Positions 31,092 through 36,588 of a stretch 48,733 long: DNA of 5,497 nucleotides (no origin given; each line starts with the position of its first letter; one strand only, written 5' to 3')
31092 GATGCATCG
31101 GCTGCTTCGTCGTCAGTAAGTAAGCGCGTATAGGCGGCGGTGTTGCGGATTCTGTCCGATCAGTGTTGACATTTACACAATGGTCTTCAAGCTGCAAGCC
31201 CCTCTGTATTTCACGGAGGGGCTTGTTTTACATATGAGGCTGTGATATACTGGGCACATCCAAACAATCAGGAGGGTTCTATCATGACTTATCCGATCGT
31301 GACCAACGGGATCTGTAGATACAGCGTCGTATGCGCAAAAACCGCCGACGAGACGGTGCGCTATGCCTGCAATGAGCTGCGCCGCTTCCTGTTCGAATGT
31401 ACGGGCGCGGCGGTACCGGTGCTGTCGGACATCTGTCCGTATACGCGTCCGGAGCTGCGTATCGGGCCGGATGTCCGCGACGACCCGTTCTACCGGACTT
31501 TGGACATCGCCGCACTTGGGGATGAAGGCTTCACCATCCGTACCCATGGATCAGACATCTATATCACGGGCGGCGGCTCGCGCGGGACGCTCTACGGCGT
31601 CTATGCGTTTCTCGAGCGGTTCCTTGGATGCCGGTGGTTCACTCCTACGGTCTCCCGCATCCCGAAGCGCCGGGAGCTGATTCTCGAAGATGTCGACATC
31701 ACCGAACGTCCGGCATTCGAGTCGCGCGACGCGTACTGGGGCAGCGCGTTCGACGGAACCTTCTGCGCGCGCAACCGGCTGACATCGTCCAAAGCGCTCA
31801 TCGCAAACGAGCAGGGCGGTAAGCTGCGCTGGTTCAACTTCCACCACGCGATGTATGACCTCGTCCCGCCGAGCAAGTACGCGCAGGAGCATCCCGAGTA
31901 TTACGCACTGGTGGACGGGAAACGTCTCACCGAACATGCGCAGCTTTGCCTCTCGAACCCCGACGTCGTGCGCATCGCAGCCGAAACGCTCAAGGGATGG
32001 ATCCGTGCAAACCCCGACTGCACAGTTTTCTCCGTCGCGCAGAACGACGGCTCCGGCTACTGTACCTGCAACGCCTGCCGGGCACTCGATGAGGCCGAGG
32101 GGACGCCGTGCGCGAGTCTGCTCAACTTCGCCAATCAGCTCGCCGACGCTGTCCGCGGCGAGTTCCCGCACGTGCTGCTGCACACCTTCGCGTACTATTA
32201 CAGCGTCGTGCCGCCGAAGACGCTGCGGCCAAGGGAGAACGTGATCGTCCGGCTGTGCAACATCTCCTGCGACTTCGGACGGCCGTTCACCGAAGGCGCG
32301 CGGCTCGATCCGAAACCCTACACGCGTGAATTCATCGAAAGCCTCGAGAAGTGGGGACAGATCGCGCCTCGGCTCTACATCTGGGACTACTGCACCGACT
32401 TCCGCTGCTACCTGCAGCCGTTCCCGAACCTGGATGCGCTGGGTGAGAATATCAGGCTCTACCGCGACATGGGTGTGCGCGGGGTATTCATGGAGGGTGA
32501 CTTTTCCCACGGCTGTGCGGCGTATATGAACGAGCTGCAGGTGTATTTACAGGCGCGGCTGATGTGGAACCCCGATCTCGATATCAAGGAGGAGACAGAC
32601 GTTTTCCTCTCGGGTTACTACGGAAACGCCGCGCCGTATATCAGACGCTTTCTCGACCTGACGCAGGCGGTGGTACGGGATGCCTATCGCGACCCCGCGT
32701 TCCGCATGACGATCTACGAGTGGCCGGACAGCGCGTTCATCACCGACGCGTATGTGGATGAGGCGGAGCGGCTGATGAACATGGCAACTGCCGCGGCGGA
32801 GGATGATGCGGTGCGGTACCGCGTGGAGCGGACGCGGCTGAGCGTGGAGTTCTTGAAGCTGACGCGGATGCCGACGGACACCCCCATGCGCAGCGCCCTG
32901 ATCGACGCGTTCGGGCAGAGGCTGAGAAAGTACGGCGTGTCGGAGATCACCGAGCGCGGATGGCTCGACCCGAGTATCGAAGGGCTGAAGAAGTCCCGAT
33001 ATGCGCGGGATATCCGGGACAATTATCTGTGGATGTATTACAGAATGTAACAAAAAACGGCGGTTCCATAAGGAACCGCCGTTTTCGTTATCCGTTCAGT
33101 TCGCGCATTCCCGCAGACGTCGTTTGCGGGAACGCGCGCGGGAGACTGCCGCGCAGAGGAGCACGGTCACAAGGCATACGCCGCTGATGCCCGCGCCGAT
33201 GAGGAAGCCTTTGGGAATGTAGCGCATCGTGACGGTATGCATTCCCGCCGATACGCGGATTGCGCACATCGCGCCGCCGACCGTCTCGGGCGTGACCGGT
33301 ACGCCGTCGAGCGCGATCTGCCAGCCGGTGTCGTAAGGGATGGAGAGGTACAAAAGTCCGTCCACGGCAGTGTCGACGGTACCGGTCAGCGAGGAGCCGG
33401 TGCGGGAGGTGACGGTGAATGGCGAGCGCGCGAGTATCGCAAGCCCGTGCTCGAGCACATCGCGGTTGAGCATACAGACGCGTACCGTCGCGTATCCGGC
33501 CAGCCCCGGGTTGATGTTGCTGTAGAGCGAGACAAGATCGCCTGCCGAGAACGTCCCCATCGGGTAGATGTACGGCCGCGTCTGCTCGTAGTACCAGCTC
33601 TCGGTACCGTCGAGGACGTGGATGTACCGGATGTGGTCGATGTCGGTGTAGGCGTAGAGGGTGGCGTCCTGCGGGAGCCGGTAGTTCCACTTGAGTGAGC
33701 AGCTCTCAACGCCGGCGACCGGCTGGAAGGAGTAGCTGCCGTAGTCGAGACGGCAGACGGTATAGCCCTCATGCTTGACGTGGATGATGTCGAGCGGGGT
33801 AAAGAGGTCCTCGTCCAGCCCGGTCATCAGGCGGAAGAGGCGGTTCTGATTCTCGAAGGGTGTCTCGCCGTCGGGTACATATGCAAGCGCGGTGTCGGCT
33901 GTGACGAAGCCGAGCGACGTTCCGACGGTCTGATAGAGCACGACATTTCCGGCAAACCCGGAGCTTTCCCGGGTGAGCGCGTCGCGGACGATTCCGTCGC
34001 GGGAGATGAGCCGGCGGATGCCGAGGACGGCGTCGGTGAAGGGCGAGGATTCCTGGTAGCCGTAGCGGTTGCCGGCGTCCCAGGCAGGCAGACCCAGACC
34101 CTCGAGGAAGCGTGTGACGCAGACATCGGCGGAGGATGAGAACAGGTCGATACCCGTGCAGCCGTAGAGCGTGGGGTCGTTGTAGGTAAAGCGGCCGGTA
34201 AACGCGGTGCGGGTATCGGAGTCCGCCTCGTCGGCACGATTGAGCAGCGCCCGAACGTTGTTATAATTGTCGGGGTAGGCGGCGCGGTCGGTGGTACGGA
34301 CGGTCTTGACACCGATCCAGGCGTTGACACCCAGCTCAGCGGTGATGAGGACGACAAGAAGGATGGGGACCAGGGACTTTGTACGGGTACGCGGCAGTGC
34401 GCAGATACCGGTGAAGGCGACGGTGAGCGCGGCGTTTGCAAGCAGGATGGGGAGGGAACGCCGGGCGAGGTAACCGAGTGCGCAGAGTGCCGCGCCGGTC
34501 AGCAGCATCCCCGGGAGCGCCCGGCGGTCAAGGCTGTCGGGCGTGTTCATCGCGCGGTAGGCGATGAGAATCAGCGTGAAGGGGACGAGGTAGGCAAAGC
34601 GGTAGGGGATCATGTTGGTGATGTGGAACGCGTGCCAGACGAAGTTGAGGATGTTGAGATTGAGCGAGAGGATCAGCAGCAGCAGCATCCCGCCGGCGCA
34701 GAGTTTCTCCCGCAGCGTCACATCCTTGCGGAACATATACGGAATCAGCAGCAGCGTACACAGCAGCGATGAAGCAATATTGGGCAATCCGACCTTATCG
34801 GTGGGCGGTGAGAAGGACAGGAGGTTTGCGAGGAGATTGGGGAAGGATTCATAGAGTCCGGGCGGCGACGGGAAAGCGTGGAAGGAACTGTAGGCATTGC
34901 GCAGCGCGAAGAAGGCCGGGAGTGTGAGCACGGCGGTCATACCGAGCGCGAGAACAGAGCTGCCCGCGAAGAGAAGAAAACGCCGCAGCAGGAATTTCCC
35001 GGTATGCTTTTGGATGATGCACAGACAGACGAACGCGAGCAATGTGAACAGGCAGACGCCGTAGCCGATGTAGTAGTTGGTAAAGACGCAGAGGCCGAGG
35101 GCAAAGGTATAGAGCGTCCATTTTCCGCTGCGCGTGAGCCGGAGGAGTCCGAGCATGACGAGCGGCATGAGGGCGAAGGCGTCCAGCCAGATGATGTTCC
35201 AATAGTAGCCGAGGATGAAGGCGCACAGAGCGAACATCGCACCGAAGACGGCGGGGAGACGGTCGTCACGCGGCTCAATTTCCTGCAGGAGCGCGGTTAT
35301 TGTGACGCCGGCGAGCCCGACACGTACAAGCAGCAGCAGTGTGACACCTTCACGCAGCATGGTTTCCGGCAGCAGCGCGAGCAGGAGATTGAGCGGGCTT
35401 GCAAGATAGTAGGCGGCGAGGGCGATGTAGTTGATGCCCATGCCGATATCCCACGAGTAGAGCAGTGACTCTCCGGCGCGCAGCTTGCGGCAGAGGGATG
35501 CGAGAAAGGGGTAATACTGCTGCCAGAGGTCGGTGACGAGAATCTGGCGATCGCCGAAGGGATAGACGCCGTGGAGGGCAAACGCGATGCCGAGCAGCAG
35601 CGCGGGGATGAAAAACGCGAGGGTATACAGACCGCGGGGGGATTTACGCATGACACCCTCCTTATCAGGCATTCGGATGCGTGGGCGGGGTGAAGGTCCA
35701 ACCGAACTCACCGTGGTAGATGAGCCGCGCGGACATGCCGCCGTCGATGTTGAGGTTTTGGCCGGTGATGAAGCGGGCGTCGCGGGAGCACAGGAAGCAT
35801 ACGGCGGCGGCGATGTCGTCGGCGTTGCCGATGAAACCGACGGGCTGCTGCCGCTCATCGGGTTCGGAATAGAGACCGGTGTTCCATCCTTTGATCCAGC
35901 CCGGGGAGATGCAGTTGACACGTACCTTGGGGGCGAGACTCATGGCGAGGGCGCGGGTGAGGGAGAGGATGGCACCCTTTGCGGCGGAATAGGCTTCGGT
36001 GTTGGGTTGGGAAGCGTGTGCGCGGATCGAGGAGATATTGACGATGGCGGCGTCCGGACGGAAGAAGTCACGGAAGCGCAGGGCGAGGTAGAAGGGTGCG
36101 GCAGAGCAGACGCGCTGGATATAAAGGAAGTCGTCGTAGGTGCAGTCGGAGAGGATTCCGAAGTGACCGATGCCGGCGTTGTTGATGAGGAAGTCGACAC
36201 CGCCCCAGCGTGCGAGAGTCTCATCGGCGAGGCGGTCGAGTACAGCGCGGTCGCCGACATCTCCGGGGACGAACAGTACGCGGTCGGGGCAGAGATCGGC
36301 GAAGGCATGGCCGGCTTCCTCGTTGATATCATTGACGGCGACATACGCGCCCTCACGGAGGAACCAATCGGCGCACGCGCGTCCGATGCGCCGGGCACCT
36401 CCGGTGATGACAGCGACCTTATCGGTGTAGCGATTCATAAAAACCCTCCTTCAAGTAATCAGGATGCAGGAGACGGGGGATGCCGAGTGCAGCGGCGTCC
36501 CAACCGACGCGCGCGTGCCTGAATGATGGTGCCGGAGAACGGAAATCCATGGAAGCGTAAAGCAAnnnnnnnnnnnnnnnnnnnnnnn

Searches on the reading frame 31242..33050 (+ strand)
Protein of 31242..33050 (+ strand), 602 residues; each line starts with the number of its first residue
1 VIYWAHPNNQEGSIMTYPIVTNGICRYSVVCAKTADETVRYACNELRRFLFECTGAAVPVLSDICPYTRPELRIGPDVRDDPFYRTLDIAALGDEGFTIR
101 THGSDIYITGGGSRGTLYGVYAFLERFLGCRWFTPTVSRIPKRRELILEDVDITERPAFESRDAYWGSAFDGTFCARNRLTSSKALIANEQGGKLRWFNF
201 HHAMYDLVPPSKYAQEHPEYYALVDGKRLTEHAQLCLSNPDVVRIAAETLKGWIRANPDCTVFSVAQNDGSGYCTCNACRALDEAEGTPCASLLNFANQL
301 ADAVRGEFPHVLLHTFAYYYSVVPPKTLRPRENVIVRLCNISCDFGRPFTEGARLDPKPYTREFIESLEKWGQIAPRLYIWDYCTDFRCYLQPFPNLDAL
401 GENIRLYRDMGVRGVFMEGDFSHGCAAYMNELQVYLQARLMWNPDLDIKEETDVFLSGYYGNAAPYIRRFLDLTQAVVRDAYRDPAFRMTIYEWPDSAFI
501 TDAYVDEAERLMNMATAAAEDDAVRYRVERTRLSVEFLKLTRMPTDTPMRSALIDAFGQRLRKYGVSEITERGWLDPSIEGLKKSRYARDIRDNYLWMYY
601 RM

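Call 15: search_protein_families(library=pfam, proteins=[window:31242-33050:+], max_evalue=0.001)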
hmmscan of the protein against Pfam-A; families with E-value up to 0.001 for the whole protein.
window:31242-33050:+ (602 aa): 2 families
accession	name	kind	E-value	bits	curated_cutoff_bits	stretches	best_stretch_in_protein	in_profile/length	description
PF16126.11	DUF4838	-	1.5e-98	330.4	26.6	1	132-472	1-325/325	Domain of unknown function (DUF4838)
PF03648.19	Glyco_hydro_67N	-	1.4e-05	25.7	24.3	1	32-122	26-119/120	Glycosyl hydrolase family 67 N-terminus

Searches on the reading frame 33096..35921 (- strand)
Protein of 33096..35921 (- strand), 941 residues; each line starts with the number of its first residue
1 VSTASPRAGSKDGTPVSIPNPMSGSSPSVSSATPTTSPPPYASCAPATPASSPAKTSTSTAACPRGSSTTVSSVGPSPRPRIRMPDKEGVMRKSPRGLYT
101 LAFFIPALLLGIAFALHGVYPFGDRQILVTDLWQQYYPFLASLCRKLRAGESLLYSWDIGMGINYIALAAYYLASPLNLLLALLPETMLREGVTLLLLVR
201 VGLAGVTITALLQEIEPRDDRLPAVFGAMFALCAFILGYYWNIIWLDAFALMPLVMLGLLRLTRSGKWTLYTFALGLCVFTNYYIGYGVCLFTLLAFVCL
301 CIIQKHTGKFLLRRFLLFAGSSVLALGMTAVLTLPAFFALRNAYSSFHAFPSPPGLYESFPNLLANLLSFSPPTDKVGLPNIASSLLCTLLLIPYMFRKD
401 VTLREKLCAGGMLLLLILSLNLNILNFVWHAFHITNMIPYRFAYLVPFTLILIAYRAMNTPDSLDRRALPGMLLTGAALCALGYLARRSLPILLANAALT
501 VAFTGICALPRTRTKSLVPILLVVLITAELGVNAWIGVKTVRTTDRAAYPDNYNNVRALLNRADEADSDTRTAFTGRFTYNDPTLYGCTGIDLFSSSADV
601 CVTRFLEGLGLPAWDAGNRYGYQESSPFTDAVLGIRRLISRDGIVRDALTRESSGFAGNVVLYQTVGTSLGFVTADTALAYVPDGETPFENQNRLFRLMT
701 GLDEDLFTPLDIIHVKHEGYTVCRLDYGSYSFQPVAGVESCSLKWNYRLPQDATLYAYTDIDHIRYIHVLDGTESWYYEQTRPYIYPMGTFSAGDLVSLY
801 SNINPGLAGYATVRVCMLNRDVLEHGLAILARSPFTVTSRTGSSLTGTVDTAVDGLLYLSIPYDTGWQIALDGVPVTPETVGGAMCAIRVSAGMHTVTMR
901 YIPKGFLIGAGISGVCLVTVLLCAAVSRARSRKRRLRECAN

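Call 15: search_protein_families(library=pfam, proteins=[window:33096-35921:-], max_evalue=0.001)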
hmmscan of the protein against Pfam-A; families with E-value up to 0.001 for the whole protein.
window:33096-35921:- (941 aa): 1 family
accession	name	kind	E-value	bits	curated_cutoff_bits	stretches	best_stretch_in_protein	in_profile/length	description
PF09586.16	YfhO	-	4.1e-146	489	28.5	1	102-913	1-835/835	Bacterial membrane protein YfhO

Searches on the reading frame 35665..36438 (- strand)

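Call 15: search_protein_families(library=pfam, proteins=[window:35665-36438:-], max_evalue=0.001)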
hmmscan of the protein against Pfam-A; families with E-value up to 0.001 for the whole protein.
window:35665-36438:- (257 aa): 3 families
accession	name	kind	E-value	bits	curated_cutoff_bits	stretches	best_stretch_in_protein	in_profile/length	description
PF13561.12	adh_short_C2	-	1.6e-53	182.2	27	1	15-236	3-236/236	Enoyl-(Acyl carrier protein) reductase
PF00106.31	adh_short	-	3.4e-37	128.3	26.6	1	7-183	1-183/195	short chain dehydrogenase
PF08659.16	KR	-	1.5e-07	31.9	22.6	1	10-162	4-161/180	KR domain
